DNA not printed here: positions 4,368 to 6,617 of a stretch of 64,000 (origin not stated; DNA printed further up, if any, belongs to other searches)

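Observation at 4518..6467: Unusual fusion: diheme cytochrome b + 2x[4Fe-4S] ferredoxin + MvhD-like domain + extra TM and C-terminal domain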

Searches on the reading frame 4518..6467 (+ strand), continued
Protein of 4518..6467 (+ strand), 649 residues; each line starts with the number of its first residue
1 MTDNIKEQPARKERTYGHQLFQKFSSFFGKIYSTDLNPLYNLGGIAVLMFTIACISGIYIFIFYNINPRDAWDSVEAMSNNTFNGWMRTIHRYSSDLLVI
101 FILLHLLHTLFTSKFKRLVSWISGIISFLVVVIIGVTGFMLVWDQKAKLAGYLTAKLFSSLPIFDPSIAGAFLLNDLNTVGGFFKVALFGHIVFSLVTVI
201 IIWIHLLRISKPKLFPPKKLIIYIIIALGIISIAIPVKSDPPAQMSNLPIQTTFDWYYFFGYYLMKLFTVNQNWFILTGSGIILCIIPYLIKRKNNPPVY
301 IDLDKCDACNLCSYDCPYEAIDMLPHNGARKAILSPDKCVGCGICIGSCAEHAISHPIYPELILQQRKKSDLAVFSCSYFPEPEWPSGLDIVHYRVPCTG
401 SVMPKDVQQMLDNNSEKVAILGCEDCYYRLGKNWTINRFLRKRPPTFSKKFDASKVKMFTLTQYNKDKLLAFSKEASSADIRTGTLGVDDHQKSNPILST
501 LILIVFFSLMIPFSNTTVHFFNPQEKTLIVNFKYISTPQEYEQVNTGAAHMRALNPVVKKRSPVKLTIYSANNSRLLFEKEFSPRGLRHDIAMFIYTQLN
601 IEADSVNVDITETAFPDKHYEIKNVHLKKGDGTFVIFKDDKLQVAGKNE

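Call 12: find_related_loci(query=A1, collection=genome_contigs, flank=8000)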
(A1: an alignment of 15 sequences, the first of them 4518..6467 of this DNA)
Query A1 (649 aa) in genome_contigs; peptide patterns used: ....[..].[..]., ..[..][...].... (x = any residue, [..] = any of these).
599 stretches matched a pattern (row limit reached: there are more); 298 encode a relative of the query (tblastn E <= 1e-3); the best 80 are kept; 79 distinct loci.
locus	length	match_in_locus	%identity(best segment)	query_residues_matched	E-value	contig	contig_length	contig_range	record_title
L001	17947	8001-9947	74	1-647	0e+0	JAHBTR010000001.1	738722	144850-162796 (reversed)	MAG: Chitinophagaceae bacterium isolate ACE_BAC18 BAC18_1, whole genome shotgun sequence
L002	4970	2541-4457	77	10-648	0e+0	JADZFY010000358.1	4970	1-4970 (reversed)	MAG: Chitinophagaceae bacterium isolate SJ882 c_000000976575, whole genome shotgun sequence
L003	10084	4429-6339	75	12-648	0e+0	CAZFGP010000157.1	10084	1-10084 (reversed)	MAG TPA_asm: uncultured Terrimonas sp. isolate binchicken_co235_266 genome assembly, contig: NODE_15761_length_10084_cov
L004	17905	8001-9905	77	12-646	0e+0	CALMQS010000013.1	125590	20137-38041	MAG TPA_asm: uncultured Sphingobacteriales bacterium isolate SRR1763383_bin.86_CONCOCT_v1.1_MAG genome assembly, contig:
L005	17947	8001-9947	76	1-648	0e+0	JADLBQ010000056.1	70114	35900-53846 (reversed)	MAG: Bacteroidia bacterium isolate SJ183 c_000001177633, whole genome shotgun sequence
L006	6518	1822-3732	76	12-648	0e+0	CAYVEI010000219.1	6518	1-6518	MAG TPA_asm: uncultured Terrimonas sp. isolate SRP344714_co1_272 genome assembly, contig: NODE_20324_length_6518_cov_30.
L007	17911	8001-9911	73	12-648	0e+0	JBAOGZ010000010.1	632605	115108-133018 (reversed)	MAG: Chitinophagaceae bacterium isolate AS_Ams2_Bin4 np1_contig_6773, whole genome shotgun sequence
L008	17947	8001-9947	75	1-649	0e+0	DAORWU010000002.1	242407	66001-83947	MAG TPA_asm: Niabella sp. isolate AMR_MDS_5205 NODE_14_length_242407_cov_107.189233, whole genome shotgun sequence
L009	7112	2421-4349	73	3-648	0e+0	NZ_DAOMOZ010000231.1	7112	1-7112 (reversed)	MAG: Agriterribacter sp. isolate AMR_MDS_5873 NODE_4516_length_7112_cov_4.921071, whole genome shotgun sequence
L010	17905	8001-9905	74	12-646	0e+0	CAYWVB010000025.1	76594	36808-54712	MAG TPA_asm: uncultured Terrimonas sp. isolate SRP263991_co5_148 genome assembly, contig: NODE_760_length_76594_cov_16.4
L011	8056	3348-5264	74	12-649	0e+0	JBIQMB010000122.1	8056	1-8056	MAG: Chitinophagaceae bacterium isolate mag.52g NODE_4591_length_8056, whole genome shotgun sequence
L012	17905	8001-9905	75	12-646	0e+0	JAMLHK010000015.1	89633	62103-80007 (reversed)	MAG: Chitinophagaceae bacterium isolate ACE_NR_BACT8 ACE_NR_BACT8_15, whole genome shotgun sequence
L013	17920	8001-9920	77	6-645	0e+0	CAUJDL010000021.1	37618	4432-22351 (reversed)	MAG: Bacteroidota bacterium isolate KLAP28 genome assembly, contig: KLAP28_396017, whole genome shotgun sequence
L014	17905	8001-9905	74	12-646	0e+0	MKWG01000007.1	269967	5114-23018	MAG: Sphingobacteriales bacterium 44-15 scnpilot_expt_750_bf_scaffold_167, whole genome shotgun sequence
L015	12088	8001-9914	75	12-648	0e+0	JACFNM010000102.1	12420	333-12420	MAG: Chitinophagaceae bacterium isolate BROCD024 NODE_3262_length_12420_cov_4.652729, whole genome shotgun sequence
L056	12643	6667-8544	41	17-642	9e-163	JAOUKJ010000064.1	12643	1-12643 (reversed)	MAG: Cyclobacteriaceae bacterium isolate 8_1_Jan_SF_Bin42 8_1_Jan_SF_Bin42_scaffold_2459_c1, whole genome shotgun sequen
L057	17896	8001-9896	40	14-644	7e-152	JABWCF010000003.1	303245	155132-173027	MAG: Flavobacteriales bacterium isolate MAG_49 scaffold_34, whole genome shotgun sequence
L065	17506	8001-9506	31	10-481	4e-75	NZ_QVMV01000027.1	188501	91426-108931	Wenzhouxiangella sp. 15190 247, whole genome shotgun sequence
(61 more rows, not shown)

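Call 22: search_solved_structures(query=A1, max_evalue=0.01, show_alignments=2)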
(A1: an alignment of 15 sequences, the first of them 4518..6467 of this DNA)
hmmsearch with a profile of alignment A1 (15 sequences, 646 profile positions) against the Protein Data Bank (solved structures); distinct sequences matched with E-value up to 0.01: 135 (the best 60 are shown).
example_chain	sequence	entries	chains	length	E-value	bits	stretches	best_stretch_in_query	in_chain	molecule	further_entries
1vf5_A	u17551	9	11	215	5.5e-24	87.9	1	23-167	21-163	CYTOCHROME B6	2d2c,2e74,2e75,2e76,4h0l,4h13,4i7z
2zt9_A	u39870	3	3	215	5.8e-24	87.9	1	23-162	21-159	Cytochrome b6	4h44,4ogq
1q90_B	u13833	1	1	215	6.7e-23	84.4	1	23-210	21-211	Cytochrome b6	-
7r0w_I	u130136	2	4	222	2.2e-22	82.6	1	23-178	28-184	Cytochrome b6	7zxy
6rqf_I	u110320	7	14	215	2.2e-21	79.3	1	23-208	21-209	Cytochrome b6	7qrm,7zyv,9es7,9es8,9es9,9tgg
1be3_C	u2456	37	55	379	3.2e-14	55.7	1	34-302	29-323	CYTOCHROME BC1 COMPLEX | Cytochrome B | Cytochrome b, heme protein, mitochondrial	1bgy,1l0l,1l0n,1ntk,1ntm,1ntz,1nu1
5nmi_C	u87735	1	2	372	3.5e-14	55.5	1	36-302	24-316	Cytochrome b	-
1qcr_C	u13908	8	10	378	4.4e-14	55.2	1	34-302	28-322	UBIQUINOL CYTOCHROME C OXIDOREDUCTASE | Cytochrome b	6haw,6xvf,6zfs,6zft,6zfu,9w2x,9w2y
1bcc_C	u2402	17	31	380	7e-14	54.6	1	35-165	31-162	UBIQUINOL CYTOCHROME C OXIDOREDUCTASE | Cytochrome b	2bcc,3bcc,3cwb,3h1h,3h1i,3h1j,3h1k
7rja_K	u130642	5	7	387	7.7e-14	54.4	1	30-209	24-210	Cytochrome b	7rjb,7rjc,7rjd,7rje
8uca_3C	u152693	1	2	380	7e-13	51.3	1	12-293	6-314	Cytochrome b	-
7o37_C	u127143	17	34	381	7e-13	51.2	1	12-293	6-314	Cytochrome b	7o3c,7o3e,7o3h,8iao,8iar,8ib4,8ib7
6q9e_b1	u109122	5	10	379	1.2e-12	50.5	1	35-302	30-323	Cytochrome b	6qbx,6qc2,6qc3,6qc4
8smr_I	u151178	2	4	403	2e-12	49.8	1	22-203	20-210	Cytochrome b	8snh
5gup_w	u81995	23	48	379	7.2e-12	47.9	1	33-302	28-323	Cytochrome b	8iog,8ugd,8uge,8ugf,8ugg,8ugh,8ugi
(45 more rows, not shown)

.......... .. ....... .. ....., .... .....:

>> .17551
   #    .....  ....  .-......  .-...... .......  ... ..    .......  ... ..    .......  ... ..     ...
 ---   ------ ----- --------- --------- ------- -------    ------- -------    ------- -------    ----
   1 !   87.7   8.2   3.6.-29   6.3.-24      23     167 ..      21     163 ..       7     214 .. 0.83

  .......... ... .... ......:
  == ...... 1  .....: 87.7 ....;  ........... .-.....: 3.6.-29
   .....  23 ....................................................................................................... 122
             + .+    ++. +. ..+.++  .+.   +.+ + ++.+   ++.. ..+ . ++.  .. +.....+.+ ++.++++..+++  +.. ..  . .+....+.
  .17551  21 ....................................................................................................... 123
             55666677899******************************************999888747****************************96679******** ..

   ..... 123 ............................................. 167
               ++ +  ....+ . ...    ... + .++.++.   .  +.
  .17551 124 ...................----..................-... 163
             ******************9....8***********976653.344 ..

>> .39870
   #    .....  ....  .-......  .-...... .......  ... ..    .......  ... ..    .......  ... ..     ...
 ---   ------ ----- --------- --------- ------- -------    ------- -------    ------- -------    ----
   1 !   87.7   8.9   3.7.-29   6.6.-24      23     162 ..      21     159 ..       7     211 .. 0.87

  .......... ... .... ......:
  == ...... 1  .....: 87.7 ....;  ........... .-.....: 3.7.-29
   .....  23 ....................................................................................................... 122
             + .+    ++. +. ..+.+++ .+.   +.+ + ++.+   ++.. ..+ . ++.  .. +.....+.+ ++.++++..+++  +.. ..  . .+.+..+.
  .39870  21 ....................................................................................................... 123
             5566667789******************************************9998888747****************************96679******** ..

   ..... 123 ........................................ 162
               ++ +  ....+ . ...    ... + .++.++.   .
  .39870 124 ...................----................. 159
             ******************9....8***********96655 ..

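Call 55: predict_structure(alignment_id=A5)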
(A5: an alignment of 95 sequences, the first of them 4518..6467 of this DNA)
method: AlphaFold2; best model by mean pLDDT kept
length: 649 residues; sequences in the alignment: 95
mean_pLDDT: 88.8   pTM: 0.86
mean pLDDT of the five models: 88.8, 87.3, 87.1, 84.9, 82.2
residues with pLDDT >= 90: 401; 70-90: 214; 50-70: 22; < 50: 12
segments of 3 or more residues with pLDDT < 50: 1-9, 647-649
pLDDT, mean of each block of 10 residues (from residue 1): 43 79 94 95 96 96 87 91 95 96 93 79 92 92 91 89 80 87 89 94 86 91 98 93 87 87 87 90 87 78 92 91 91 90 91 91 88 94 92 94 95 95 87 93 92 94 94 82 82 94 96 86 91 90 73 76 95 94 79 88 95 92 93 91 72
secondary structure, 60 per line:
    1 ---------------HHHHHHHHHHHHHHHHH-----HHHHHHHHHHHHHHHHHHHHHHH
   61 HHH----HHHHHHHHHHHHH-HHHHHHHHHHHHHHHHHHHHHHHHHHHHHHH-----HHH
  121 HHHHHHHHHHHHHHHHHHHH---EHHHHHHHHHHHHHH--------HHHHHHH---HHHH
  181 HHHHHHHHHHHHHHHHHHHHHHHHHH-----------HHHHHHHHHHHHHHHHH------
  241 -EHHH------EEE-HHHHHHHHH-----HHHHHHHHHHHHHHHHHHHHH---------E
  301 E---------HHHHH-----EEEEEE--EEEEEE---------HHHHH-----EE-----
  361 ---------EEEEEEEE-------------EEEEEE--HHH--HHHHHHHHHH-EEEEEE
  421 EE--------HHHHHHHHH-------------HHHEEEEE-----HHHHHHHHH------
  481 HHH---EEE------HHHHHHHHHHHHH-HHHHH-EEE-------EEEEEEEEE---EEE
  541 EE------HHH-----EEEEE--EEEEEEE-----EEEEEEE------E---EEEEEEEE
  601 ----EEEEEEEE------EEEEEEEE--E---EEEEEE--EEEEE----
elements in order: H16-32 H38-63 H68-80 H82-112 H118-140 H145-158 H167-173 H177-206 H218-234 E252-254 H256-264 H270-290 H311-315 E321-326 E329-334 H344-348 E370-377 E391-396 H404-413 E415-422 H431-439 E456-460 H466-474 E487-489 H496-508 H510-514 E516-518 E526-534 E538-542 E557-561 E564-570 E576-582 E593-600 E605-612 E619-626 E633-638 E641-645

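Call 58: fold_search(model_id=the predicted structure, library=pdb)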
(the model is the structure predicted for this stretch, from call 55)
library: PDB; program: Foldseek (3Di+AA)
matches with E <= 10: 870; with E <= 0.001: 68
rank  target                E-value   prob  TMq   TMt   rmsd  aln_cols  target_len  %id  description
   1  8smr_D                1.3e-06  1.00  0.32  0.49   8.2       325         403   15  cytochrome bc1-cbb3 supercomplex from Pseudomonas aeruginosa (released 2023-10-11)
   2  9g9t_A                1.6e-06  1.00  0.34  0.58   7.3       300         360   20  Cryo-EM structure of the Toxoplasma gondii respiratory chain complex III inhibited by ELQ-300 (released 2025-06-18)
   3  4ogq_A                4.1e-06  1.00  0.23  0.67  10.3       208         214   25  Internal Lipid Architecture of the Hetero-Oligomeric Cytochrome b6f Complex (released 2014-05-14)
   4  4h0l_A                4.1e-06  1.00  0.24  0.67  10.1       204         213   26  Cytochrome b6f Complex Crystal Structure from Mastigocladus laminosus with n-Side Inhibitor NQNO (released 2013-02-13)
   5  6nin_A                5.2e-06  1.00  0.32  0.48  11.0       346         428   15  Rhodobacter sphaeroides bc1 with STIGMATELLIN A (released 2019-06-19)
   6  2qjp_A                5.2e-06  1.00  0.33  0.48  11.1       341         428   18  Crystal structure of wild type rhodobacter sphaeroides with stigmatellin and antimycin inhibited (released 2007-12-25)
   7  7rje_K                5.2e-06  1.00  0.31  0.49  10.4       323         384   18  Complex III2 from Candida albicans, Inz-5 bound (released 2021-09-15)
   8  8iao_AC               5.7e-06  1.00  0.34  0.57   7.7       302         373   16  Respiratory complex CI:CIII2, type I, Wild type mouse under thermoneutral temperature (released 2024-09-18)
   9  8ic2_Ac               5.7e-06  1.00  0.34  0.57   7.4       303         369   16  Respiratory complex CI:CIII2, type I, PERK -/- mouse under cold temperature (released 2024-09-18)
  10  8ab6_C                6.0e-06  1.00  0.32  0.51   7.3       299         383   20  Complex III2 from Yarrowia lipolytica, combined datasets, consensus refinement (released 2023-01-11)
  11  2e74_A                6.2e-06  1.00  0.24  0.67  10.2       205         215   24  Crystal Structure of the Cytochrome b6f Complex from M.laminosus (released 2007-06-12)
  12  2fyn_A                6.6e-06  1.00  0.31  0.45  11.4       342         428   17  Crystal Structure Analysis of the double mutant Rhodobacter Sphaeroides bc1 complex (released 2006-08-29)
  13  6kls_B                6.6e-06  1.00  0.30  0.48  10.8       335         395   19  Hyperthermophilic respiratory Complex III (released 2020-05-13)
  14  1pp9_P                6.9e-06  1.00  0.33  0.56   5.5       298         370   18  Bovine cytochrome bc1 complex with stigmatellin bound (released 2004-07-20)
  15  8ugd_3C               7.6e-06  1.00  0.35  0.57   5.0       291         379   17  In-situ complex III, state I (released 2024-06-19)
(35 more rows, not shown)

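Call 66: search_protein_families(library=pfam, proteins=[L065:10075-11472:+, L065:9560-10078:+, L056:8658-10358:+, L065:7986-9563:+, L065:3983-4528:+, L065:12252-12602:+], max_evalue=0.01)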
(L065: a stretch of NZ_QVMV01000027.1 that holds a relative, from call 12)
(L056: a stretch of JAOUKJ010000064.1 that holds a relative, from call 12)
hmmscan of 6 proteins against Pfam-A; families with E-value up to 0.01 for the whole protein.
L065:10075-11472:+ (465 aa): 1 family
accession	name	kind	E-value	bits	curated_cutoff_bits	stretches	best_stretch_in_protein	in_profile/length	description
PF00115.25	COX1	-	4.7e-11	42.6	34.8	1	18-425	2-429/436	Cytochrome C and Quinol oxidase polypeptide I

L065:9560-10078:+ (172 aa): 1 family
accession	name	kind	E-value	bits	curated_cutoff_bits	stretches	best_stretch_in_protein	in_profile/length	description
PF00630.25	Filamin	-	0.0091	17.2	26.9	0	104-131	59-86/93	Filamin/ABP280 repeat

L056:8658-10358:+ (566 aa): 4 families
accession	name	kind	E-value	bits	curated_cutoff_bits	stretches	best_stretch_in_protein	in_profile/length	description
PF02239.22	Cytochrom_D1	-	9.6e-111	370.3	25.5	1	170-561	2-368/368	Cytochrome D1 heme domain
PF13442.11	Cytochrome_CBB3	-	5.1e-12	46.4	27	1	58-133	2-68/68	Cytochrome C oxidase, cbb3-type, subunit III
PF00034.26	Cytochrom_C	-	0.00018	23.2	21.3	1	61-134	3-87/90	Cytochrome c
PF22701.2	Mala_s_1-like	-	0.006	16.8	27.5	0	339-427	37-115/195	Mal s 1 allergenic protein-like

L065:7986-9563:+ (525 aa): 15 families
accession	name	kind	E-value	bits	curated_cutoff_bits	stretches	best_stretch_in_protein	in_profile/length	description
PF00033.24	Cytochrome_B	-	2.8e-19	70.1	27.2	1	32-211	10-187/189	Cytochrome b/b6/petB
PF13631.11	Cytochrom_B_N_2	-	6.4e-11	42.9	27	1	97-209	4-116/169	Cytochrome b(N-terminal)/b6/petB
PF12838.12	Fer4_7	-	3.9e-10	40.5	27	1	306-355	2-50/52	4Fe-4S dicluster domain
PF00037.32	Fer4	-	1.4e-09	37.8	21.1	2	305-322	7-24/24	4Fe-4S binding domain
PF02662.21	FlpD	-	3.9e-08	33.8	22.3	1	417-507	30-119/123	Methyl-viologen-reducing hydrogenase, delta subunit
PF13187.11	Fer4_9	-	2e-07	31.4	27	1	305-355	1-49/52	4Fe-4S dicluster domain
PF13237.11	Fer4_10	-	1.2e-05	25.5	25.5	2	304-354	7-53/53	4Fe-4S dicluster domain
PF12837.12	Fer4_6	-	1.2e-05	25.4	25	2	306-321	9-24/24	4Fe-4S binding domain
PF14697.11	Fer4_21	-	3.2e-05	24.4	35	1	299-323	34-59/59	4Fe-4S dicluster domain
PF13484.11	Fer4_16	-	3.6e-05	24.9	30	0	306-329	2-26/66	4Fe-4S double cluster binding domain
PF13183.11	Fer4_8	-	0.0001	23.2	27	1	305-355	4-66/68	4Fe-4S dicluster domain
PF12800.12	Fer4_4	-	0.00014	22.4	24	0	305-319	3-17/17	4Fe-4S binding domain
PF13534.11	Fer4_17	-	0.0067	17.4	22.2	1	306-355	2-58/61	4Fe-4S dicluster domain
PF12797.12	Fer4_2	-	0.0092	16.4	24.5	0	338-355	5-22/22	4Fe-4S binding domain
PF17179.9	Fer4_22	-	0.0096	17.2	27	0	299-318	74-93/95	4Fe-4S dicluster domain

L065:3983-4528:+ (181 aa): 2 families
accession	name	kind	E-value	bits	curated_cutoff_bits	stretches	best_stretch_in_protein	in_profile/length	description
PF00116.26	COX2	-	7e-05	23.2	22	1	113-173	54-114/120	Cytochrome C oxidase subunit II, periplasmic domain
PF13473.12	Cupredoxin_1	-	0.0065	16.9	27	0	107-162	37-93/104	Cupredoxin-like domain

L065:12252-12602:+ (116 aa): 2 families
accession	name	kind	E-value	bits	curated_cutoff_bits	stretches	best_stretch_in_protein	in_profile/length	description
PF13442.11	Cytochrome_CBB3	-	3.3e-14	53.4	27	1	23-111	1-68/68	Cytochrome C oxidase, cbb3-type, subunit III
PF00034.26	Cytochrom_C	-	2.5e-12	48.4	21.3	1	25-114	1-89/90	Cytochrome c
